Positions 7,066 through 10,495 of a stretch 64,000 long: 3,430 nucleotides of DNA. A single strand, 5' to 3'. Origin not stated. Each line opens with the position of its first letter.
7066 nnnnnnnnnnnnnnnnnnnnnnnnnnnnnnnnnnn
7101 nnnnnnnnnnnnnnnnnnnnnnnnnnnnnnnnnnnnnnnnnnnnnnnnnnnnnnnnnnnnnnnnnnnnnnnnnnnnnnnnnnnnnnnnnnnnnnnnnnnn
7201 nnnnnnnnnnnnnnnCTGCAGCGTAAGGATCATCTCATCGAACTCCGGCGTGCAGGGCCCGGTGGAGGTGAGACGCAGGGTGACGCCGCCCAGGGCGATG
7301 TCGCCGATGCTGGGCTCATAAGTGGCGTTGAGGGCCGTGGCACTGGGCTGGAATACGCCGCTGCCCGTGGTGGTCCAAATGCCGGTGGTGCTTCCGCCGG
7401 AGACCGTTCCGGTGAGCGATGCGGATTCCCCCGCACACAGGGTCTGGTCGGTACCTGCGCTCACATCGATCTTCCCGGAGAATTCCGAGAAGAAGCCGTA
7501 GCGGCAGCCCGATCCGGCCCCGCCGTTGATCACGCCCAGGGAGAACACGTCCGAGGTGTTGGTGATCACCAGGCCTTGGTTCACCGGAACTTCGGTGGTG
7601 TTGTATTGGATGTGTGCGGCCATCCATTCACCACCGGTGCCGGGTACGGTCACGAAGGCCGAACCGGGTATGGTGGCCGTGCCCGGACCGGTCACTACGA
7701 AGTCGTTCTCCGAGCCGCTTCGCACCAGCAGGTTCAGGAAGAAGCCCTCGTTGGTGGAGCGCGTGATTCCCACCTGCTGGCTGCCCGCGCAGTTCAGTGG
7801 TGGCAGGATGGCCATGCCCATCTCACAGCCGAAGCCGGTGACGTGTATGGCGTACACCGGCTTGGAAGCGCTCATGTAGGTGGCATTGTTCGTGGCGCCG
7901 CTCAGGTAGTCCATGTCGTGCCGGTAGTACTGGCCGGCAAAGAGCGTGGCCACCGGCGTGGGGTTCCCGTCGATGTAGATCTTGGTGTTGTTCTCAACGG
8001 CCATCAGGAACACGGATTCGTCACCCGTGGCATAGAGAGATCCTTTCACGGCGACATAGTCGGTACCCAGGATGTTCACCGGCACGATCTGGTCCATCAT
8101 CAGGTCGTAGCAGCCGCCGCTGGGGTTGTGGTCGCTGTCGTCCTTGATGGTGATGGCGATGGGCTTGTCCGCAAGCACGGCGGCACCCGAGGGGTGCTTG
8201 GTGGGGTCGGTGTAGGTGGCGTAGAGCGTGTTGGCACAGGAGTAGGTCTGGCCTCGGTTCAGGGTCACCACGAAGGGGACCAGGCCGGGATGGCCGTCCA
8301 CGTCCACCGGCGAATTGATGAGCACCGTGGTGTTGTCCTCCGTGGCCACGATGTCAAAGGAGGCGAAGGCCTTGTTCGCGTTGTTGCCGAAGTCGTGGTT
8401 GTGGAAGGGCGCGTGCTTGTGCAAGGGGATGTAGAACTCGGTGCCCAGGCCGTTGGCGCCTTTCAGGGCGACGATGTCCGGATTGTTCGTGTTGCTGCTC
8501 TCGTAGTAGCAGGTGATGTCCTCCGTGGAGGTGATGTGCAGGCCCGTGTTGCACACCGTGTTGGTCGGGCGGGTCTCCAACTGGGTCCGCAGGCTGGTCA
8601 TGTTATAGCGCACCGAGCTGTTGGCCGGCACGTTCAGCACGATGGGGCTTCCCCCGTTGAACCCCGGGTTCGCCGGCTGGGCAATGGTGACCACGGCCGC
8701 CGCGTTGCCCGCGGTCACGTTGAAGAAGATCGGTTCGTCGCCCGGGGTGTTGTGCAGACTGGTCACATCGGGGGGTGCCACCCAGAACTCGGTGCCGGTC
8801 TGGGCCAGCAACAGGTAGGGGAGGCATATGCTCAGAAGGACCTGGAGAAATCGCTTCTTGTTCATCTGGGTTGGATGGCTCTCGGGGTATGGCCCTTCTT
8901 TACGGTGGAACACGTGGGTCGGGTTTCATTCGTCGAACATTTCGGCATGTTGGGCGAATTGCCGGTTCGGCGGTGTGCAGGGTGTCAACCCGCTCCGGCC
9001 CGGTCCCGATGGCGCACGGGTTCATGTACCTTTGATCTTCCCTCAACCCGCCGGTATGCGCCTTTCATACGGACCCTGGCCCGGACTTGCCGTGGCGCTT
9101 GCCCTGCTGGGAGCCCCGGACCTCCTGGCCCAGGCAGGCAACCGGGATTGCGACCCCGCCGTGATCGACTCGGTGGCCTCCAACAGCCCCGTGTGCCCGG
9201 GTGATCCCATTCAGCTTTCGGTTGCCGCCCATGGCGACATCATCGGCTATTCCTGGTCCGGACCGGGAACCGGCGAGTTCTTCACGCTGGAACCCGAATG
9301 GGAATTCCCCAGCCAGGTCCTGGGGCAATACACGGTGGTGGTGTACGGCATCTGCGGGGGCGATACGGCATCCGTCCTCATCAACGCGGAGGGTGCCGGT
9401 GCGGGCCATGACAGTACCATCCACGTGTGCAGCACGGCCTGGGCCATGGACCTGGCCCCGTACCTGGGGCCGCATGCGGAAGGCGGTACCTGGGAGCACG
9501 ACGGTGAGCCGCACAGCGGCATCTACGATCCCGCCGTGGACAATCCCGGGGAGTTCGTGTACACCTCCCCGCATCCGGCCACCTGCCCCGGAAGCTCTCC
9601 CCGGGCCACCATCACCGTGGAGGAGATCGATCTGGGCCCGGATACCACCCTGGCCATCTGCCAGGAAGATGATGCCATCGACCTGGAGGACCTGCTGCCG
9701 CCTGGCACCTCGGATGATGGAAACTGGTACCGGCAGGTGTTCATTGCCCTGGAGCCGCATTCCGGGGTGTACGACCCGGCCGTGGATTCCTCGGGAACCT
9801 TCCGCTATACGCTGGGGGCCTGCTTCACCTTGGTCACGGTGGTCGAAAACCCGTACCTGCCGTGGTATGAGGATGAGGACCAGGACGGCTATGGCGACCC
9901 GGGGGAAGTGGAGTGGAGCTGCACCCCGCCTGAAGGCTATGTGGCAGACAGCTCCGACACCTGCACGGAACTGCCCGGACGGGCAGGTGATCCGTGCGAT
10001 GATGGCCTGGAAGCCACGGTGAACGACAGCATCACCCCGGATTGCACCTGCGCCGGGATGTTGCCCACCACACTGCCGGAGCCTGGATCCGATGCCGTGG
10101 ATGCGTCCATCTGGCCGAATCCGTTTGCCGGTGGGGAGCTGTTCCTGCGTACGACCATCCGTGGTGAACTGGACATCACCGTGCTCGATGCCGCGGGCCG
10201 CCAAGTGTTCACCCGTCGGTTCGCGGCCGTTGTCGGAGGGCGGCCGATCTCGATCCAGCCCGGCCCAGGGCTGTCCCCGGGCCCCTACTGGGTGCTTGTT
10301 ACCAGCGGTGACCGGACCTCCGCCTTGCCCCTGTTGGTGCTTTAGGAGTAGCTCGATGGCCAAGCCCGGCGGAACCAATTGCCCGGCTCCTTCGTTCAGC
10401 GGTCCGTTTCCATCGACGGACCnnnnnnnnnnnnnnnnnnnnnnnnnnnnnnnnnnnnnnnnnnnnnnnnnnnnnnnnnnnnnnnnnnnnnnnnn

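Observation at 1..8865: A giant adhesin gene occupies the first 8.9 kb on the minus strand; the ORF track shows only its antisense artefact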

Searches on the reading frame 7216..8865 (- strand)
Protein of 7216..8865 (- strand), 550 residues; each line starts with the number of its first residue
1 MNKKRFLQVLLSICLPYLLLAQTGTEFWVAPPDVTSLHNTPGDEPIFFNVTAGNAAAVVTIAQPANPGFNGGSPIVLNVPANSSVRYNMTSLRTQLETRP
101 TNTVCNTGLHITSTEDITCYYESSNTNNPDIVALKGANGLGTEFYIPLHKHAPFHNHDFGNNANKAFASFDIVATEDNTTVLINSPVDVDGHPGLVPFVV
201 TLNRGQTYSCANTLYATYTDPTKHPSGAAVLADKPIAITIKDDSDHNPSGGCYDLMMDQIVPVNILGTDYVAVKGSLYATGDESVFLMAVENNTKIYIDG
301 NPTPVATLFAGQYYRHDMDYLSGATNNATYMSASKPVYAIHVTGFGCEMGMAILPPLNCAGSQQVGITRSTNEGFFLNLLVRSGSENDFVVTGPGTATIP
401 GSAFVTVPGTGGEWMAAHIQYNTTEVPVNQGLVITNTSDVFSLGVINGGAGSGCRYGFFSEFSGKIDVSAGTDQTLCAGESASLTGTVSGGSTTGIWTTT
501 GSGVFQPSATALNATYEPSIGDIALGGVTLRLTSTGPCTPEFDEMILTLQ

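Call 6: search_protein_families(library=pfam, proteins=[window:7426-8865:-], max_evalue=10)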
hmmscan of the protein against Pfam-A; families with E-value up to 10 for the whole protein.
window:7426-8865:- (480 aa): 1 family
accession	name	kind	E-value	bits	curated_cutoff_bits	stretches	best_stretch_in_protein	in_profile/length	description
PF17517.7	IgGFc_binding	-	4.8e-37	128.3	25.6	2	138-420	9-276/297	IgGFc binding protein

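Call 7: search_protein_families(library=ncbifam, proteins=[window:7426-8865:-], max_evalue=10)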
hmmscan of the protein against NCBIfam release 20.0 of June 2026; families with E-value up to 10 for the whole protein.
window:7426-8865:- (480 aa): 0 families

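Call 19: find_related_loci(query=window:7216-8865:-, collection=genome_contigs, flank=10000)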
Query window:7216-8865:- (550 aa) in genome_contigs; peptide patterns used: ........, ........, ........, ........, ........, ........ (x = any residue, [..] = any of these).
85 stretches matched a pattern; 53 encode a relative of the query (tblastn E <= 1e-3); 52 distinct loci.
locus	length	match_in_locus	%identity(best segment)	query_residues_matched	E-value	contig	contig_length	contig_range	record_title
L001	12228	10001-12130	92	1-550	0e+0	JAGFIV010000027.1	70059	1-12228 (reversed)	MAG: Flavobacteriales bacterium isolate mag.6 k127_1225037, whole genome shotgun sequence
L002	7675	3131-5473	90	18-550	0e+0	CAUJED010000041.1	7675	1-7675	MAG: Bacteroidota bacterium isolate KLAP38 genome assembly, contig: KLAP38_655295, whole genome shotgun sequence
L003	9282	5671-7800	87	16-550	0e+0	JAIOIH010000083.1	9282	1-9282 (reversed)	MAG: Flavobacteriales bacterium isolate MAG_25 contig_271261, whole genome shotgun sequence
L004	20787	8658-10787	87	16-550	0e+0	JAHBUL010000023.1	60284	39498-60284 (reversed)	MAG: Flavobacteriales bacterium isolate ACE_BAC32 BAC32_23, whole genome shotgun sequence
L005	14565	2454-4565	87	22-550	0e+0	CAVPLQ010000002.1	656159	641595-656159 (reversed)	MAG: uncultured Flavobacteriales bacterium isolate MFD09964.bin.1.3 genome assembly, contig: contig_16766, whole genome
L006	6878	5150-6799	85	1-550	0e+0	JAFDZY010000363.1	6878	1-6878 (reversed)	MAG: Bacteroidetes bacterium isolate SZAS AMP-78 CK_MAG-79__364__length-6878, whole genome shotgun sequence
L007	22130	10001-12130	85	16-550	0e+0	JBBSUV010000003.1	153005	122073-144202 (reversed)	MAG: Flavobacteriales bacterium isolate SVL2_sbin.57 SVL2_sbin.57_k141_264778_L_153005_cov_27.9963, whole genome shotgun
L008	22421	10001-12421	83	4-550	0e+0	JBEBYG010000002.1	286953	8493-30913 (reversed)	MAG: Cryomorpha ignava isolate T2.bin.84 NODE_54_length_286953_cov_24.050513, whole genome shotgun sequence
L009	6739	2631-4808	85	1-550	0e+0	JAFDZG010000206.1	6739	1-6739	MAG: Bacteroidetes bacterium isolate SZAS-77 CK_MAG-49__206__length-6739, whole genome shotgun sequence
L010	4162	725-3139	82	1-550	0e+0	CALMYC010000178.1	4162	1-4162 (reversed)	MAG TPA_asm: uncultured Flavobacteriales bacterium isolate SRR2107173_bin.31_CONCOCT_v1.1_MAG genome assembly, contig: E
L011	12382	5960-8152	78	4-550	0e+0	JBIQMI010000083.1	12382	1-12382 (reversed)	MAG: Cryomorphaceae bacterium isolate mag.29h NODE_1348_length_12382, whole genome shotgun sequence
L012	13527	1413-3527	82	22-550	0e+0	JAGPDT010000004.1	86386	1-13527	MAG: Flavobacteriales bacterium isolate Gw_SlAct_bin_418 Gw_SlAct_376_length_86386_cov_18.195191, whole genome shotgun s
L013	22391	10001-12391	80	1-550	0e+0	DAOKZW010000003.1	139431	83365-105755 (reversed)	MAG TPA_asm: Flavobacteriales bacterium isolate AMR_MDS_0060 NODE_71_length_139431_cov_12.248938, whole genome shotgun s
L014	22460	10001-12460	78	1-550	0e+0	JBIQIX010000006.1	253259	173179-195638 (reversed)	MAG: Flavobacteriales bacterium isolate mag.25f NODE_37_length_253259, whole genome shotgun sequence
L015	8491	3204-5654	79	4-550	0e+0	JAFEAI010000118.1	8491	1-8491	MAG: Bacteroidetes bacterium isolate SZAS LIN-79 LIN-664__118__length-8491, whole genome shotgun sequence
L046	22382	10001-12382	75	21-550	0e+0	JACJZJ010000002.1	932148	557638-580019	MAG: Flavobacteriales bacterium isolate HK-STAS-BACT-61 HK-STAS-BACT-61_2, whole genome shotgun sequence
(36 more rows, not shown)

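Call 23: search_protein_families(library=pfam, proteins=[L046:20648-22147:+, L046:9947-11500:+, L046:17000-18500:+], max_evalue=0.01)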
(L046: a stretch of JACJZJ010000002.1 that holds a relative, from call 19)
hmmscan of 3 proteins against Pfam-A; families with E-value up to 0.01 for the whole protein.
L046:20648-22147:+ (500 aa): 4 families
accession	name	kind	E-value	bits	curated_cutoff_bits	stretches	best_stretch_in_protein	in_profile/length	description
PF18911.6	PKD_4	-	3e-22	78.9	27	2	247-324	3-80/85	PKD domain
PF00801.26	PKD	-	4.3e-17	62.3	23.5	2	275-324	27-78/80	PKD domain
PF13585.12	CHU_C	-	1.5e-16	60.7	27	1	415-487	2-76/86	CHU_C Type IX secretion signal domain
PF08329.16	ChitinaseA_N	-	0.00019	21.5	21.2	0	293-327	73-107/133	Chitinase A, N-terminal domain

L046:9947-11500:+ (518 aa): 1 family
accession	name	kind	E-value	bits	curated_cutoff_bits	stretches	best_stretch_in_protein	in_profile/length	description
PF17517.7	IgGFc_binding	-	1.2e-34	120.4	25.6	1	135-424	8-284/297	IgGFc binding protein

L046:17000-18500:+ (500 aa): 1 family
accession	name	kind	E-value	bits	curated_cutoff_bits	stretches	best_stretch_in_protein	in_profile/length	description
PF22352.2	K319L-like_PKD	-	0.00069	20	27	0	140-207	1-72/84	K319L-like, PKD domain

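Call 24: search_protein_families(library=ncbifam, proteins=[L046:20648-22147:+], max_evalue=0.01)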
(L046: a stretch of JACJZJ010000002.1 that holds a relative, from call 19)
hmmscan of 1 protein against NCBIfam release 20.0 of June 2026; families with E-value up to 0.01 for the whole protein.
L046:20648-22147:+ (500 aa): 2 families
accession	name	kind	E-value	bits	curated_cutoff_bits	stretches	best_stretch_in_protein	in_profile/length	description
TIGR04131.1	Bac_Flav_CTERM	domain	1.4e-10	41.1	35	1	416-486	3-74/85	T9SS type B sorting domain-containing protein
TIGR00864.1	PCC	subfamily_domain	7.4e-07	25.9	1861.4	1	227-324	1372-1472/2700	polycystin cation channel protein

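Call 41: search_solved_structures(query=window:7216-8865:-, max_evalue=1, show_alignments=1)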
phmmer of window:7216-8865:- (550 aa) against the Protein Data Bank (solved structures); distinct sequences matched with E-value up to 1: 0.

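Call 49: find_related_loci(query=L046:20900-22147:+, collection=metagenome_contigs, flank=10000)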
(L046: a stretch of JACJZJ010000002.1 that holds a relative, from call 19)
Query L046:20900-22147:+ (416 aa) in metagenome_contigs; peptide patterns used: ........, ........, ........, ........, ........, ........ (x = any residue, [..] = any of these).
47 stretches matched a pattern; 13 encode a relative of the query (tblastn E <= 1e-3); 13 distinct loci.
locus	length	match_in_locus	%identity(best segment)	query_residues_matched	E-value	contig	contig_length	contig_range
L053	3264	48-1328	69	1-415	0e+0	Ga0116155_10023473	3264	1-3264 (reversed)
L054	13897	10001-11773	63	1-416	2e-164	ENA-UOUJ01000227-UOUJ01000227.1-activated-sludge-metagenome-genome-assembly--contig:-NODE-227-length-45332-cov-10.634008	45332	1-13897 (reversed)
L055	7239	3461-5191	63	1-416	6e-163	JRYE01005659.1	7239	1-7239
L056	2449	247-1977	63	1-416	3e-172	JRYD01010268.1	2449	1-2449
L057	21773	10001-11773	65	3-416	0e+0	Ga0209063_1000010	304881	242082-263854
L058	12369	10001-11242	32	4-416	2e-42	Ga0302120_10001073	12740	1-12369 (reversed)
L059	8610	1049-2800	35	139-415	9e-37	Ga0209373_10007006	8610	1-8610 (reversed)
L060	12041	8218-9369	28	131-416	4e-25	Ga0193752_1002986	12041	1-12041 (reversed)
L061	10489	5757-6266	31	182-379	8e-18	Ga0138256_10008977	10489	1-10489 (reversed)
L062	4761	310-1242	33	169-321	4e-15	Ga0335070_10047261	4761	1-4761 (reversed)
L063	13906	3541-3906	34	299-415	5e-14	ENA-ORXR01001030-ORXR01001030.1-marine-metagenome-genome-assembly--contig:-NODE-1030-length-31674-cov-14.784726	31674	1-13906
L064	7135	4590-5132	32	141-296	2e-8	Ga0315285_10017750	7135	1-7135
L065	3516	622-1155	30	163-296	1e-6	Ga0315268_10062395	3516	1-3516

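Call 53: search_protein_families(library=ncbifam, proteins=[L057:11780-12784:+, L053:1355-2341:+, L057:12881-13816:-, L053:2412-3230:-], max_evalue=0.001)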
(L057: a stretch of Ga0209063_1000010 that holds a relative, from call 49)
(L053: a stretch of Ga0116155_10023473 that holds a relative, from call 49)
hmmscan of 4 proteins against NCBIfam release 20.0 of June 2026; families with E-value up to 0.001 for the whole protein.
L057:11780-12784:+ (334 aa): 1 family
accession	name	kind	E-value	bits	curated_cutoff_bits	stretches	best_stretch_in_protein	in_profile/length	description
TIGR03519.1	T9SS_PorP_fam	subfamily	7.6e-45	153.6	90.55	1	15-318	8-290/292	PorP/SprF family type IX secretion system membrane protein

L053:1355-2341:+ (328 aa): 1 family
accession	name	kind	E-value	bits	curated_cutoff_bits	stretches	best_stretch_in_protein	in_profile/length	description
TIGR03519.1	T9SS_PorP_fam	subfamily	6.1e-42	144.1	90.55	1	4-312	1-290/292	PorP/SprF family type IX secretion system membrane protein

L057:12881-13816:- (311 aa): 0 families

L053:2412-3230:- (272 aa): 13 families
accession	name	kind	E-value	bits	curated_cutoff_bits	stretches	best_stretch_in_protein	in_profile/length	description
TIGR01146.1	ATPsyn_F1gamma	equivalog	3.3e-78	263.4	194.45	1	1-270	24-286/286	ATP synthase F1 subunit gamma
NF009959.0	PRK13426.1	equivalog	3.1e-74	250.1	394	1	1-269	24-290/291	F0F1 ATP synthase subunit gamma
NF004146.0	PRK05621.1-4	equivalog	2.3e-71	240.6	342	1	1-270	24-296/296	F0F1 ATP synthase subunit gamma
NF009957.0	PRK13424.1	equivalog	2.3e-71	240.4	436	1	1-272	24-291/291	F0F1 ATP synthase subunit gamma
NF009958.0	PRK13425.1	equivalog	8.6e-71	238.7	501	1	1-271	24-291/292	F0F1 ATP synthase subunit gamma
NF010709.0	PRK14111.1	equivalog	1.2e-68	231.7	425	1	1-271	24-289/290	F0F1 ATP synthase subunit gamma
NF004144.0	PRK05621.1-1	equivalog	8.2e-63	212.5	372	1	1-269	24-286/287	F0F1 ATP synthase subunit gamma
NF004145.0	PRK05621.1-2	equivalog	4e-62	210.4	317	1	1-271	24-303/306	F0F1 ATP synthase subunit gamma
NF010708.0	PRK14110.1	equivalog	1.8e-60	204.8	445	1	1-271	26-291/291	F0F1 ATP synthase subunit gamma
NF004147.0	PRK05621.2-1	equivalog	3.4e-57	194.5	382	1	1-270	25-292/293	F0F1 ATP synthase subunit gamma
NF009960.0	PRK13427.1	equivalog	3.8e-55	187.5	432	1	1-270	24-288/289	F0F1 ATP synthase subunit gamma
NF009956.0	PRK13422.1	equivalog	3.2e-32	112.1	582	1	1-269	24-297/298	F0F1 ATP synthase subunit gamma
TIGR03323.1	alt_F1F0_F1_gam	exception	6.2e-21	75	282.35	1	1-270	18-285/285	alternate F1F0 ATPase, F1 subunit gamma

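Call 54: search_protein_families(library=pfam, proteins=[L057:11780-12784:+, L053:1355-2341:+, L057:12881-13816:-, L053:2412-3230:-, L057:10400-11776:+], max_evalue=0.001)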
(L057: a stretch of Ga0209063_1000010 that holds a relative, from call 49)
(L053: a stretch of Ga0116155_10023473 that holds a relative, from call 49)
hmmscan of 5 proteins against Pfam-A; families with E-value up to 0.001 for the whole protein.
L057:11780-12784:+ (334 aa): 1 family
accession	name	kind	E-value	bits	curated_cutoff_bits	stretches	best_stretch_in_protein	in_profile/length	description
PF11751.14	PorP_SprF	-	2.5e-35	122.8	22.3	1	27-318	4-273/273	Type IX secretion system membrane protein PorP/SprF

L053:1355-2341:+ (328 aa): 1 family
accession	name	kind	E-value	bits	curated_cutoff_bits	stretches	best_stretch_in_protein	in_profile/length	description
PF11751.14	PorP_SprF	-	7.1e-31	108.2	22.3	1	22-312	4-273/273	Type IX secretion system membrane protein PorP/SprF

L057:12881-13816:- (311 aa): 0 families

L053:2412-3230:- (272 aa): 1 family
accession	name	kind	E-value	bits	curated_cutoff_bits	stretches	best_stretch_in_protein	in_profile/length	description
PF00231.24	ATP-synt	-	1.6e-84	284.4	39.9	1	1-270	22-285/285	ATP synthase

L057:10400-11776:+ (459 aa): 3 families
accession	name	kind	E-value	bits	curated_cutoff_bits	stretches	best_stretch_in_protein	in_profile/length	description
PF18911.6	PKD_4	-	1.1e-20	73.8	27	2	214-284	12-82/85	PKD domain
PF13585.12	CHU_C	-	1.6e-14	54.2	27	1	373-441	2-72/86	CHU_C Type IX secretion signal domain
PF00801.26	PKD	-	8.2e-13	48.6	23.5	2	218-281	13-77/80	PKD domain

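Call 61: predict_structure(alignment_id=A3)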
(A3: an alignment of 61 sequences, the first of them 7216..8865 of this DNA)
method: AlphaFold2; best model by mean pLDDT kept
length: 550 residues; sequences in the alignment: 61
mean_pLDDT: 91.0   pTM: 0.88
mean pLDDT of the five models: 91.0, 90.6, 89.8, 89.4, 89.3
residues with pLDDT >= 90: 426; 70-90: 89; 50-70: 21; < 50: 14
segments of 3 or more residues with pLDDT < 50: 1-4, 12-21
pLDDT, mean of each block of 10 residues (from residue 1): 52 45 86 81 82 94 98 97 93 93 98 95 89 94 96 84 79 99 97 98 98 84 96 98 85 93 94 89 93 97 98 94 84 97 93 87 90 96 96 95 96 95 95 92 94 92 83 95 92 92 97 97 97 88 96
secondary structure, 60 per line:
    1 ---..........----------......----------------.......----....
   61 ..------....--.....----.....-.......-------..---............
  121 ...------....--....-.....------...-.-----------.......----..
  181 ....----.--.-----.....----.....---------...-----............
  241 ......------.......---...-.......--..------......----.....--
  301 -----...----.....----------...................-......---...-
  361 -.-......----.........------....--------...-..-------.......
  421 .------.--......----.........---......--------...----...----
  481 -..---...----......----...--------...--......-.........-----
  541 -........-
elements in order: H4-13 E24-29 E46-52 E57-62 H69-72 E75-79 E84-88 H90-96 E109-123 E130-133 H136-139 E141-145 E168-174 E179-184 E198-202 E207-211 E229-246 E253-259 E267-273 E284-289 E294-298 E306-308 E313-317 E328-346 E348-353 E364-369 E374-382 E389-392 E414-421 E431-436 E441-449 E453-458 E467-469 E474-476 E487-489 E494-499 E504-506 E515-517 H520-525 E527-535 E542-549

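Call 64: fold_search(model_id=the predicted structure, library=pdb)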
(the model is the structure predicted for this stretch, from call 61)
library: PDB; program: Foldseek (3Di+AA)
matches with E <= 10: 1879; with E <= 0.001: 39
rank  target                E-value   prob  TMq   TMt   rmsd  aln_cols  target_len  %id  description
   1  1bih_A                1.4e-06  0.98  0.15  0.20  23.8       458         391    9  CRYSTAL STRUCTURE OF THE INSECT IMMUNE PROTEIN HEMOLIN: A NEW DOMAIN ARRANGEMENT WITH IMPLICATIONS FOR HOMOPHILIC ADHE (released 1998-10-14)
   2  8k3j_A                1.4e-06  0.80  0.14  0.13  35.5       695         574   10  Structure of human CNTN2 immunoglobulin domains 1-6 homo-dimer (released 2024-07-17)
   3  5ope                  7.2e-06  0.98  0.15  0.20  34.4       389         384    8  Robo1 Ig1-4 crystals form 2 (released 2018-01-17)
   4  7b2m_A                8.5e-06  0.63  0.12  0.10  28.1       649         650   10  Cryo-EM structure of complement C4b in complex with nanobody E3 (released 2022-03-02)
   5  1cs6                  9.9e-06  0.97  0.17  0.23  22.5       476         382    9  N-TERMINAL FRAGMENT OF AXONIN-1 FROM CHICKEN (released 2000-05-19)
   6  5e4i                  1.2e-05  0.96  0.16  0.22  23.5       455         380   10  Crystal structure of mouse CNTN5 Ig1-Ig4 domains (released 2016-08-31)
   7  5o5g                  2.0e-05  0.97  0.15  0.20  35.0       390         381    9  Robo1 Ig1 to 4 crystal form 1 (released 2018-01-17)
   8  2om5                  2.9e-05  0.97  0.16  0.23  23.6       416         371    9  N-Terminal Fragment of Human TAX1 (released 2007-11-20)
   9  2v5m_A                4.5e-05  0.77  0.13  0.18  21.8       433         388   10  Structural basis for Dscam isoform specificity (released 2007-09-11)
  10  8s3o_A                5.6e-05  0.38  0.12  0.06  32.8       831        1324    8  Structure of native human CD109 (released 2025-03-05)
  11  9flx_A                7.7e-05  0.80  0.14  0.20  37.1       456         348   10  CryoEM structure of the fragment-4 (4074-4421) in the grappling hook protein A (GhpA) in the bacterium Aureispira sp.  (released 2024-10-16)
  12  8d40_A                1.0e-04  0.66  0.14  0.17  42.9       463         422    8  Crystal structure of human CELSR1 EC1-4 (released 2023-08-30)
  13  9flp_A                1.1e-04  0.66  0.15  0.10  49.2       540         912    9  CryoEM structure of the neck (1403-2314) in the grappling hook protein A (GhpA) in the bacterium Aureispira sp. CCB-QB (released 2024-10-16)
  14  9fly_A                1.2e-04  0.75  0.15  0.10  49.0       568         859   10  CryoEM structure of the base (4151-5009) in the grappling hook protein A (GhpA) in the bacterium Aureispira sp. CCB-QB (released 2024-10-16)
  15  8k53_A                1.2e-04  0.33  0.13  0.10  37.0       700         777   10  Structure of the Dimeric Human CNTN2 Ig 1-6-FNIII 1-2 Domain in an Asymmetric State (released 2023-12-06)
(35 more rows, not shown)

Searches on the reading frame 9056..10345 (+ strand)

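Call 31: search_protein_families(library=pfam, proteins=[window:9056-10345:+], max_evalue=0.001)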
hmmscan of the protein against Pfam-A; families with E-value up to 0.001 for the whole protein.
window:9056-10345:+ (429 aa): 0 families

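Call 75: search_protein_families(library=ncbifam, proteins=[window:9056-10345:+], max_evalue=1)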
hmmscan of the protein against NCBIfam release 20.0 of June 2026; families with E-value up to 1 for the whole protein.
window:9056-10345:+ (429 aa): 1 family
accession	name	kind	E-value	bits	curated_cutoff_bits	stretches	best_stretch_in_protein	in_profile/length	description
TIGR04183.1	Por_Secre_tail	domain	0.0019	18.2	23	1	352-422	1-65/72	T9SS type A sorting domain-containing protein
